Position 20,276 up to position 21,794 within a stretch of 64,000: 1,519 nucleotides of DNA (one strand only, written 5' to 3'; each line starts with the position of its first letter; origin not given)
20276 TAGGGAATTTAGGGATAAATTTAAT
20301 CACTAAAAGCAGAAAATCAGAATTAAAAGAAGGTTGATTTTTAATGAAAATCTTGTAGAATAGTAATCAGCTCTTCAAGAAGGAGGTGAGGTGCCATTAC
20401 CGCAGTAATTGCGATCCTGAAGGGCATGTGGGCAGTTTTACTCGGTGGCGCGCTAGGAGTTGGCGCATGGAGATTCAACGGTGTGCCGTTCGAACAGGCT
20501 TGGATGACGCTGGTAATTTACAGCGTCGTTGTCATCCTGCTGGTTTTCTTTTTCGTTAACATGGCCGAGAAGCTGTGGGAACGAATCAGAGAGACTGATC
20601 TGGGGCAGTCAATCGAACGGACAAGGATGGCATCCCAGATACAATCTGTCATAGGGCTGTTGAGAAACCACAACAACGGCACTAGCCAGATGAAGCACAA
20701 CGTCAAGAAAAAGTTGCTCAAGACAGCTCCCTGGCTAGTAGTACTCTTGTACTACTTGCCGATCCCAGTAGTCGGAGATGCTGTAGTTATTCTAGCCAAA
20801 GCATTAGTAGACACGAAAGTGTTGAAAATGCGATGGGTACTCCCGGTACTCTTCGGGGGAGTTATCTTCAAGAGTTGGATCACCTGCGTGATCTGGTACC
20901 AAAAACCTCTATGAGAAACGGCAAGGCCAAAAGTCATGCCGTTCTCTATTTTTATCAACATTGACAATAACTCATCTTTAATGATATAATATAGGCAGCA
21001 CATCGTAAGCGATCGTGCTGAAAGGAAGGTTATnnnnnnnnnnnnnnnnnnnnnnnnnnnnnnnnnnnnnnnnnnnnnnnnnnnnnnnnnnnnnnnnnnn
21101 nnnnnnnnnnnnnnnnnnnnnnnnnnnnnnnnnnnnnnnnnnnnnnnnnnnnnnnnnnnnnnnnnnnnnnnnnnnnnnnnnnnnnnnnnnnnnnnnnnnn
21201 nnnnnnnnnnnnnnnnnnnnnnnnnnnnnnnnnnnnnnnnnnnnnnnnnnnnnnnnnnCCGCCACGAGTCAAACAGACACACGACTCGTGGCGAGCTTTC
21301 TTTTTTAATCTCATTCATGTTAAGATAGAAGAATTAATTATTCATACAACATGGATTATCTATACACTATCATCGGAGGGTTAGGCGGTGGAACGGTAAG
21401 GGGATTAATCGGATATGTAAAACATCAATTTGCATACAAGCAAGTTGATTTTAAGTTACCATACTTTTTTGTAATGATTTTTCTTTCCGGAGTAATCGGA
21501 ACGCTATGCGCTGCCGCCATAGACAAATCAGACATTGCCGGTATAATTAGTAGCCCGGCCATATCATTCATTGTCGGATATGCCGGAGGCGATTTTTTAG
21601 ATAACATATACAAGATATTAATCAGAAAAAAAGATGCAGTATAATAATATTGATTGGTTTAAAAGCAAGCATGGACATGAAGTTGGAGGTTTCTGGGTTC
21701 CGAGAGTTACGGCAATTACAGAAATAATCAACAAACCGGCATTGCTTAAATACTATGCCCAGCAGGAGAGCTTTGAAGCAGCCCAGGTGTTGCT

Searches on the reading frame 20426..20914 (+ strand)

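Call 8: search_protein_families(library=pfam, proteins=[window:20426-20914:+], max_evalue=0.1)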
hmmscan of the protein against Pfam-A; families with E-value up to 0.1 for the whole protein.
window:20426-20914:+ (162 aa): 1 family
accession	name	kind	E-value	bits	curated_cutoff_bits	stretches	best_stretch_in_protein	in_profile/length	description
PF24358.1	ABCC10_N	-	0.036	14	26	1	29-153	39-165/200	ABCC10 N-terminal domain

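Call 46: search_protein_families(library=ncbifam, proteins=[window:20426-20914:+], max_evalue=0.01)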
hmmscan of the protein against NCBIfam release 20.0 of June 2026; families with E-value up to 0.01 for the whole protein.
window:20426-20914:+ (162 aa): 0 families

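Call 54: search_protein_families(library=phrogs, proteins=[window:20426-20914:+], max_evalue=0.01)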
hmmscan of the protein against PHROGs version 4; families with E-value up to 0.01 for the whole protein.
window:20426-20914:+ (162 aa): 0 families

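Call 55: search_protein_families(library=padloc, proteins=[window:20426-20914:+], max_evalue=0.01)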
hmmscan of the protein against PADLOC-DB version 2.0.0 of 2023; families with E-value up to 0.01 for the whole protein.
window:20426-20914:+ (162 aa): 0 families

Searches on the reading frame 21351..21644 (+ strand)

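Call 8: search_protein_families(library=pfam, proteins=[window:21351-21644:+], max_evalue=0.1)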
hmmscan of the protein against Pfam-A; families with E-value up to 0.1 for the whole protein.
window:21351-21644:+ (97 aa): 2 families
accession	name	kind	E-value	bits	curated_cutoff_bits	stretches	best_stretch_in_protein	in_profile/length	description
PF16083.10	Phage_holin_3_3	-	0.012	16.1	28.4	1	18-85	11-76/78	LydA holin phage, holin superfamily III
PF12698.13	ABC2_membrane_3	-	0.03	13.8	31.6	1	38-88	246-297/347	ABC-2 family transporter protein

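Call 46: search_protein_families(library=ncbifam, proteins=[window:21351-21644:+], max_evalue=0.01)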
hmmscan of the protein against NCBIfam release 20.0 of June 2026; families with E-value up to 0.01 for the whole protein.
window:21351-21644:+ (97 aa): 0 families

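Call 54: search_protein_families(library=phrogs, proteins=[window:21351-21644:+], max_evalue=0.01)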
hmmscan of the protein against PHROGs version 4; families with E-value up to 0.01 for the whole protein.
window:21351-21644:+ (97 aa): 0 families

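Call 55: search_protein_families(library=padloc, proteins=[window:21351-21644:+], max_evalue=0.01)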
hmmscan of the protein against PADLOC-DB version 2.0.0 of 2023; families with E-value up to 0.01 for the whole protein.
window:21351-21644:+ (97 aa): 0 families
